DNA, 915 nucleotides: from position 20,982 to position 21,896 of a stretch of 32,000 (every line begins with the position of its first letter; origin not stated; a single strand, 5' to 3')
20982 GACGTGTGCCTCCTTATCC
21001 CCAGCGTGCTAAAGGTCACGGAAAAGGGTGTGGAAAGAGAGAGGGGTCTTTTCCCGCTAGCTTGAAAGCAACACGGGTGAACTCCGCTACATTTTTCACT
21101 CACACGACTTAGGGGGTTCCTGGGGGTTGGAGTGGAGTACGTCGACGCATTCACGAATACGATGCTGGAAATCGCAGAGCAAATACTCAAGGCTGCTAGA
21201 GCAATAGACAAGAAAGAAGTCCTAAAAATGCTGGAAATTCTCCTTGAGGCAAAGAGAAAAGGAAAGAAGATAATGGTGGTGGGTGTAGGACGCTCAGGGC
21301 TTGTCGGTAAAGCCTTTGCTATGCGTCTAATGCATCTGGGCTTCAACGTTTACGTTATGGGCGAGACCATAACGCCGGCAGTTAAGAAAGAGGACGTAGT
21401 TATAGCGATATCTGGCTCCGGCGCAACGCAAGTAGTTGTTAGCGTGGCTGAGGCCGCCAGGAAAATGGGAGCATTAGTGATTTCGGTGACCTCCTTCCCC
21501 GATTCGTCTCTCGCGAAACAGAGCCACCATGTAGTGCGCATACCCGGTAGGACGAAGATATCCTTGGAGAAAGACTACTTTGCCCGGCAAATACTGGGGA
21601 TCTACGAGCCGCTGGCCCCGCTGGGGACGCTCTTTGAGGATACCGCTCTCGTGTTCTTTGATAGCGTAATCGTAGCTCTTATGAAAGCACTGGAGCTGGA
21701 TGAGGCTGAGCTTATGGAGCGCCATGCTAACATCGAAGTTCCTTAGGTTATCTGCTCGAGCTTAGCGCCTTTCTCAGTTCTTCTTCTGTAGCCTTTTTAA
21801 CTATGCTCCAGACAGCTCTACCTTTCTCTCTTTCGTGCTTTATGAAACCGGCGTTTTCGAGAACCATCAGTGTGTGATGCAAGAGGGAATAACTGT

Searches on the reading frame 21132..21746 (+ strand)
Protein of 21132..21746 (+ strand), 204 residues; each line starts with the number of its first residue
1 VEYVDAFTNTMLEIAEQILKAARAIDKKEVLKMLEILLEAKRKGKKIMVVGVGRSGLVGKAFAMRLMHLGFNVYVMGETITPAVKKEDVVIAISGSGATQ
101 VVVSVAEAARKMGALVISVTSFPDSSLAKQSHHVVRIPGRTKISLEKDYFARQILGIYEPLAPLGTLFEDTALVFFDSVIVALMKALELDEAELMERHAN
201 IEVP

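Call 11: search_protein_families(library=pfam, proteins=[window:21132-21746:+])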
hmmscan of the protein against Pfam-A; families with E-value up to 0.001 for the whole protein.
window:21132-21746:+ (204 aa): 3 families
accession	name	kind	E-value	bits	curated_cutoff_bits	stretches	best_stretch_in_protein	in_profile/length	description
PF01380.27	SIS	-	9.9e-20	71.1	25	1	43-143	4-110/131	SIS domain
PF13580.11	SIS_2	-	3e-11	44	27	1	84-121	101-138/138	SIS domain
PF02826.25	2-Hacid_dh_C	-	0.00033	20.5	25.1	0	10-87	3-76/178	D-isomer specific 2-hydroxyacid dehydrogenase, NAD binding domain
